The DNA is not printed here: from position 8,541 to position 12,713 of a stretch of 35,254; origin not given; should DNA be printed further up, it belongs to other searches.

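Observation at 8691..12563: Single 1290-aa polypeptide fusing MMPL exporter, PlsC acyltransferase and SAM methyltransferase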

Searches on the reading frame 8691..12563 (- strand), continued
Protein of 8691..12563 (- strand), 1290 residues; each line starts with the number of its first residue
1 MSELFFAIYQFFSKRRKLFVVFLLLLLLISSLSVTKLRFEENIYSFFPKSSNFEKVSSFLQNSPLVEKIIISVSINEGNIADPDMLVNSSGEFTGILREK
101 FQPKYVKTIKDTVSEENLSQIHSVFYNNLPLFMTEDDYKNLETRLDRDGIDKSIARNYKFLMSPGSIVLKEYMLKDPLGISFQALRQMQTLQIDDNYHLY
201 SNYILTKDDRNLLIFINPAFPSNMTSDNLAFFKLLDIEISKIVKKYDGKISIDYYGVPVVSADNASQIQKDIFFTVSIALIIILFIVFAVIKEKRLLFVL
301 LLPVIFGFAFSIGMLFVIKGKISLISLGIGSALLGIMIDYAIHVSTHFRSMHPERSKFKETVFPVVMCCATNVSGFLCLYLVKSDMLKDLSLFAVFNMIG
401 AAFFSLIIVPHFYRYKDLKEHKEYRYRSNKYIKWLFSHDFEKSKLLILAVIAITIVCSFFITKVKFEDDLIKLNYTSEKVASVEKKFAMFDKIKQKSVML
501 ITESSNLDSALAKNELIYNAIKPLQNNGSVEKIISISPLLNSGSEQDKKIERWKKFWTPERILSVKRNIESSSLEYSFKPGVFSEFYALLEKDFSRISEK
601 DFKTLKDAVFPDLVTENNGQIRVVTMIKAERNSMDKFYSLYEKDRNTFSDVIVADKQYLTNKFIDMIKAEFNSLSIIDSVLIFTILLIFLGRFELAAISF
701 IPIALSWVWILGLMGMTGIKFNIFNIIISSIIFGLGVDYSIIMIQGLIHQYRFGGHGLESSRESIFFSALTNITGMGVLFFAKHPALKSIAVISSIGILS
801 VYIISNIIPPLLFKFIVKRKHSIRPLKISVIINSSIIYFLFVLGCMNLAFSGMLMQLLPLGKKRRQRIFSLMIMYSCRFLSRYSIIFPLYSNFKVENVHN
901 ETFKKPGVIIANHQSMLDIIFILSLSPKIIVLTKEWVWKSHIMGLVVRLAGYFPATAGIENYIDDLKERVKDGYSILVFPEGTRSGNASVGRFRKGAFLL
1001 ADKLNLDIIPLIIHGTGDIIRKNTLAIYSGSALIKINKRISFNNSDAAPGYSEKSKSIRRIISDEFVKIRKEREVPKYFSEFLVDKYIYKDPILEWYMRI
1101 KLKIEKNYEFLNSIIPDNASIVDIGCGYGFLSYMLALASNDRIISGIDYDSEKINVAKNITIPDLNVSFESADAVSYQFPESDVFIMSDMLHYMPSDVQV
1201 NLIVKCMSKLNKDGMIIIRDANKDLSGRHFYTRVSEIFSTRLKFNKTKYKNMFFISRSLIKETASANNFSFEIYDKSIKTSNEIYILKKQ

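Call 11: list_cluster_members(proteins=[P0001, P0005, P0009, P0031, P0038, P0045, P0047, P0023, P0035, P0057])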
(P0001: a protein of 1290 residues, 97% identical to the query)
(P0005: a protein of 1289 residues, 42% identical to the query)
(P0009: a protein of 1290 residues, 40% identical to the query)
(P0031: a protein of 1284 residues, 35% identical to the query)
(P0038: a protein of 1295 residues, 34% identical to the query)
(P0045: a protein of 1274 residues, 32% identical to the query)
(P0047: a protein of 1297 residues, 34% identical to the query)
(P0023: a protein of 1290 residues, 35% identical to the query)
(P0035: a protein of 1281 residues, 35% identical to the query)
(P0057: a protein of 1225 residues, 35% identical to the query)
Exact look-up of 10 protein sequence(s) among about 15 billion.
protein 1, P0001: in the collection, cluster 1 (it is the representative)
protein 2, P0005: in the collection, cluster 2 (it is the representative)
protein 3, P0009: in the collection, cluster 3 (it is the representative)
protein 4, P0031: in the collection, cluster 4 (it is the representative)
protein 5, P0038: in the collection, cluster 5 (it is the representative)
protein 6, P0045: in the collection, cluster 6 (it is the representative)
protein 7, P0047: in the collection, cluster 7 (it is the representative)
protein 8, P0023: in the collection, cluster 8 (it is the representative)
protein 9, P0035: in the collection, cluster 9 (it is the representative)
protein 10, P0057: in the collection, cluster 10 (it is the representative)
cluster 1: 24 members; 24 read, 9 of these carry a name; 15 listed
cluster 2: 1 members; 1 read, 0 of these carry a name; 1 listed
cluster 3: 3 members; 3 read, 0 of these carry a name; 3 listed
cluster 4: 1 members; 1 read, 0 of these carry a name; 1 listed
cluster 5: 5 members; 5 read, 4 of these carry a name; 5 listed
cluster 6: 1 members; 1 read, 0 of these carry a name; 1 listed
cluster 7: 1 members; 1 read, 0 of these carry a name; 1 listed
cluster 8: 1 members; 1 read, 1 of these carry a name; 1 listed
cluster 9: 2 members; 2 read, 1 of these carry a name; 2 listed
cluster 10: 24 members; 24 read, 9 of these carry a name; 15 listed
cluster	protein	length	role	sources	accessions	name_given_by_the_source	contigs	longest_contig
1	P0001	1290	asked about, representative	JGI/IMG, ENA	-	-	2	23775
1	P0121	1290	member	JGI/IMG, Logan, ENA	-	1-acyl-sn-glycerol-3-phosphate acyltransferase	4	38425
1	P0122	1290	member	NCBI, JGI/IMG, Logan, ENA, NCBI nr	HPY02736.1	MAG TPA: 1-acyl-sn-glycerol-3-phosphate acyltransferase [Spirochaetota bacterium] | 1-acyl-sn-glycerol-3-phosphate acyltransferase [Spirochaetota bacterium]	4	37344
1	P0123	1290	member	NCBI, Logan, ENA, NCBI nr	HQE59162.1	MAG TPA: 1-acyl-sn-glycerol-3-phosphate acyltransferase [Spirochaetota bacterium] | 1-acyl-sn-glycerol-3-phosphate acyltransferase [Spirochaetota bacterium]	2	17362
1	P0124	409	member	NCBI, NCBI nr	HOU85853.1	MAG TPA: 1-acyl-sn-glycerol-3-phosphate acyltransferase, partial [Spirochaetota bacterium] | 1-acyl-sn-glycerol-3-phosphate acyltransferase [Spirochaetota bacterium]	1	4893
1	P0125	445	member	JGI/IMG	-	1-acyl-sn-glycerol-3-phosphate acyltransferase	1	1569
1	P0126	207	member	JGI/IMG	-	2-polyprenyl-3-methyl-5-hydroxy-6-metoxy-1,4-benzoquinol methylase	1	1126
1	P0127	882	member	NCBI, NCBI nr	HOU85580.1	MAG TPA: MMPL family transporter, partial [Spirochaetota bacterium] | MMPL family transporter [Spirochaetota bacterium]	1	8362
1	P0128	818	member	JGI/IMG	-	1-acyl-sn-glycerol-3-phosphate acyltransferase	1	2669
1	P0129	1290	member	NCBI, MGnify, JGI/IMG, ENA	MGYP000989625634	FL=1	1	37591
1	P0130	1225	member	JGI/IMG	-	-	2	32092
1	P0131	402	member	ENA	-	-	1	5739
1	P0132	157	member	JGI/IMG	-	-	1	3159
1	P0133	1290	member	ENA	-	-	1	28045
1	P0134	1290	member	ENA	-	-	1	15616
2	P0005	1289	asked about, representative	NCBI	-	-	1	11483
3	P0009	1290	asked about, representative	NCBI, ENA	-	-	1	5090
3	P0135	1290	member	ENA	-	-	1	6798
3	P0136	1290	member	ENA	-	-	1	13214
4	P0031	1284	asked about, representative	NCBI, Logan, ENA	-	-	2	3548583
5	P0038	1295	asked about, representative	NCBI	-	-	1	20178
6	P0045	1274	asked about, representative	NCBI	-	-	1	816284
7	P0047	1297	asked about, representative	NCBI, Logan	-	-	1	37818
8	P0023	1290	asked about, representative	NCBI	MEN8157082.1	MAG: MMPL family transporter [Bacteroidota bacterium]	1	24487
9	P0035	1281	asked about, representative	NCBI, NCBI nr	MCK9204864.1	MAG: MMPL family transporter, partial [Bacteroidales bacterium] | MMPL family transporter [Bacteroidales bacterium]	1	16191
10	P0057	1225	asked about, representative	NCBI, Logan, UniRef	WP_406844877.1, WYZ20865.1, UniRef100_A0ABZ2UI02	1-acyl-sn-glycerol-3-phosphate acyltransferase [Flavobacterium soyae] | 1-acyl-sn-glycerol-3-phosphate acyltransferase n=1 Tax=Flavobacterium soyae TaxID=2903098 ...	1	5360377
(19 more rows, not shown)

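Call 13: search_protein_families(library=pfam, proteins=[P0057, P0048, P0041, P0005, P0031, P0045], max_evalue=1)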
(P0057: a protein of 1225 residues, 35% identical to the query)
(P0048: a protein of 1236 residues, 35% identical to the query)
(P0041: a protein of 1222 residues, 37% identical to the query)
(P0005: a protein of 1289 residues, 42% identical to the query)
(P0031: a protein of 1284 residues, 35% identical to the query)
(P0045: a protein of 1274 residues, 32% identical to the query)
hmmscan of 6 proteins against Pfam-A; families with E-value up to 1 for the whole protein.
P0057 (1225 aa): 4 families
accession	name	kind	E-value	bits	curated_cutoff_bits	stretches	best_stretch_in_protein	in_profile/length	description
PF01553.26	Acyltransferase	-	5.2e-21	75.3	23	1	888-1000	12-131/132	Acyltransferase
PF03176.21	MMPL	-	1.2e-17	64.3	20.5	2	201-407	80-296/333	MMPL family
PF00873.25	ACR_tran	-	1.8e-05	23.1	28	2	198-410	269-1017/1021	AcrB/AcrD/AcrF family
PF16146.10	DUF4854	-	0.32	11.8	28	0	67-122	33-90/102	Domain of unknown function (DUF4854)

P0048 (1236 aa): 5 families
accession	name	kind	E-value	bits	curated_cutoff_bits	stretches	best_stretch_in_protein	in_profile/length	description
PF03176.21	MMPL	-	2.3e-19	70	20.5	2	201-409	80-298/333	MMPL family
PF01553.26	Acyltransferase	-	4.6e-18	65.7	23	1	888-999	8-130/132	Acyltransferase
PF00873.25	ACR_tran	-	1.1e-06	27.2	28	2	258-412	853-1019/1021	AcrB/AcrD/AcrF family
PF15797.10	DUF4706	-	0.11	13.3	27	1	535-571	18-54/108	Domain of unknown function (DUF4706)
PF01817.26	CM_2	-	0.17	12.5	27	1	533-581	22-70/80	Chorismate mutase type II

P0041 (1222 aa): 4 families
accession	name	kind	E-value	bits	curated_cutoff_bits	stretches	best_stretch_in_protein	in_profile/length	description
PF03176.21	MMPL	-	7e-23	81.5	20.5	2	194-407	74-297/333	MMPL family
PF01553.26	Acyltransferase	-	9.5e-21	74.4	23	1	883-999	6-131/132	Acyltransferase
PF05491.19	RuvB_C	-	0.0036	17.7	24.7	0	781-813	31-62/72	RuvB C-terminal winged helix domain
PF00873.25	ACR_tran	-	0.19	9.8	28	1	667-841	342-528/1021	AcrB/AcrD/AcrF family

P0005 (1289 aa): 18 families
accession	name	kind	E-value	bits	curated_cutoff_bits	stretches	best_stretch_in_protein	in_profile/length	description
PF03176.21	MMPL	-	4.2e-26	92.1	20.5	2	199-411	76-298/333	MMPL family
PF01553.26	Acyltransferase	-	6.2e-18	65.3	23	1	892-1005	7-131/132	Acyltransferase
PF13847.12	Methyltransf_31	-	2.2e-16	60.3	27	1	1113-1219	6-119/145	Methyltransferase domain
PF13649.12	Methyltransf_25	-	1.9e-12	48.1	27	1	1114-1207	1-97/97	Methyltransferase domain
PF08241.18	Methyltransf_11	-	7.9e-12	46.1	21.2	1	1116-1211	2-95/95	Methyltransferase domain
PF08242.18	Methyltransf_12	-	3e-09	38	30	1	1116-1209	2-98/98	Methyltransferase domain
PF13489.12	Methyltransf_23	-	6e-09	36.3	27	1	1097-1227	9-132/164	Methyltransferase domain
PF05175.20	MTS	-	6.6e-07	29.6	23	1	1110-1169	31-92/170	Methyltransferase small domain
PF01739.24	CheR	-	5.8e-05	23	27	1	1158-1216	118-178/195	CheR methyltransferase, SAM binding domain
PF13679.12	Methyltransf_32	-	9.7e-05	22.8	27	1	1112-1171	27-91/143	Methyltransferase domain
PF00891.24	Methyltransf_2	-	0.00017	21.5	22.3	1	1110-1223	62-174/210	O-methyltransferase domain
PF07021.18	MetW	-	0.0019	18.3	21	1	1100-1184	3-85/193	Methionine biosynthesis protein MetW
PF05401.17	NodS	-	0.0029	17.9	24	1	1112-1211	45-144/201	Nodulation protein S (NodS)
PF17987.7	PMT2_N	-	0.012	16.1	27.8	1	1171-1231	18-80/125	Phosphoethanolamine N-methyltransferase 2 N-terminal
PF11599.14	AviRa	-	0.063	13.2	25.7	1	1112-1153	53-96/232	RRNA methyltransferase AviRa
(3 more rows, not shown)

P0031 (1284 aa): 13 families
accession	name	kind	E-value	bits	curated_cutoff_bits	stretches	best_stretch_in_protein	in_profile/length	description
PF03176.21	MMPL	-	3.4e-19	69.4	20.5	2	201-410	76-296/333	MMPL family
PF01553.26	Acyltransferase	-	5.7e-17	62.2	23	1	893-1005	8-131/132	Acyltransferase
PF13649.12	Methyltransf_25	-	3.4e-12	47.3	27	1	1113-1206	1-97/97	Methyltransferase domain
PF08241.18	Methyltransf_11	-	2.9e-08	34.7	21.2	1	1114-1210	1-95/95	Methyltransferase domain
PF13847.12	Methyltransf_31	-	1e-06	28.9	27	1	1112-1222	6-123/145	Methyltransferase domain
PF05175.20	MTS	-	1.5e-06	28.4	23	1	1109-1166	31-90/170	Methyltransferase small domain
PF08242.18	Methyltransf_12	-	2.5e-06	28.6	30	1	1114-1208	1-98/98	Methyltransferase domain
PF13489.12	Methyltransf_23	-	0.00017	21.8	27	1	1107-1225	20-131/164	Methyltransferase domain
PF00891.24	Methyltransf_2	-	0.00094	19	22.3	1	1112-1216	65-170/210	O-methyltransferase domain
PF00873.25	ACR_tran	-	0.0019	16.4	28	1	231-368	828-958/1021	AcrB/AcrD/AcrF family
PF02355.23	SecD_SecF_C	-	0.073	12.9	20.5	1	666-798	35-175/189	Protein export membrane protein SecD/SecF, C-terminal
PF01739.24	CheR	-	0.091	12.6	27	1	1179-1219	142-180/195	CheR methyltransferase, SAM binding domain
PF07862.16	Nif11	-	0.24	12.2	23.8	1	502-529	7-34/48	Nif11 domain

P0045 (1274 aa): 18 families
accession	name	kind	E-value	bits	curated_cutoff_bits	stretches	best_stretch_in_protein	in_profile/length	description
PF03176.21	MMPL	-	1.9e-20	73.5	20.5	2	190-407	75-301/333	MMPL family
PF01553.26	Acyltransferase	-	4.8e-19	68.9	23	1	878-991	9-131/132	Acyltransferase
PF13649.12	Methyltransf_25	-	2e-16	60.9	27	1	1099-1192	1-97/97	Methyltransferase domain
PF08241.18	Methyltransf_11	-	4.4e-15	56.5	21.2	1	1100-1195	1-94/95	Methyltransferase domain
PF13847.12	Methyltransf_31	-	8.4e-12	45.4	27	1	1098-1204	6-123/145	Methyltransferase domain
PF08242.18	Methyltransf_12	-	2.1e-11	44.8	30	1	1100-1194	1-98/98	Methyltransferase domain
PF05175.20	MTS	-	7.2e-09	35.9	23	1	1095-1194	31-136/170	Methyltransferase small domain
PF13489.12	Methyltransf_23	-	3.8e-08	33.7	27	1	1081-1205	8-125/164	Methyltransferase domain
PF00891.24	Methyltransf_2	-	5.6e-06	26.3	22.3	1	1093-1195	60-163/210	O-methyltransferase domain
PF01739.24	CheR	-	0.00023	21.1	27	1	1143-1196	118-173/195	CheR methyltransferase, SAM binding domain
PF13679.12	Methyltransf_32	-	0.0034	17.8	27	1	1098-1141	28-75/143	Methyltransferase domain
PF06325.19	PrmA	-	0.0038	17.2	22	1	1090-1183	156-253/296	Ribosomal protein L11 methyltransferase (PrmA)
PF11899.13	DUF3419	-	0.0056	16.3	28.2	1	1152-1202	287-338/385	Protein of unknown function (DUF3419)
PF03848.20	TehB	-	0.018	14.9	20.4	1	1097-1195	32-131/193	Tellurite resistance protein TehB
PF09445.16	Methyltransf_15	-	0.044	13.8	22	1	1098-1164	3-61/165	RNA cap guanine-N2 methyltransferase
PF02390.23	Methyltransf_4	-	0.14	12.1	24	0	1099-1147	5-55/173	Putative methyltransferase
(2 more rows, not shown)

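Call 19: find_related_loci(query=window:8691-12563:-, collection=genome_contigs, flank=10000)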
Query window:8691-12563:- (1290 aa) in genome_contigs; peptide patterns used: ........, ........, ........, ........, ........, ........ (x = any residue, [..] = any of these).
75 stretches matched a pattern, but none encodes a relative of the query by tblastn (E <= 1e-3).
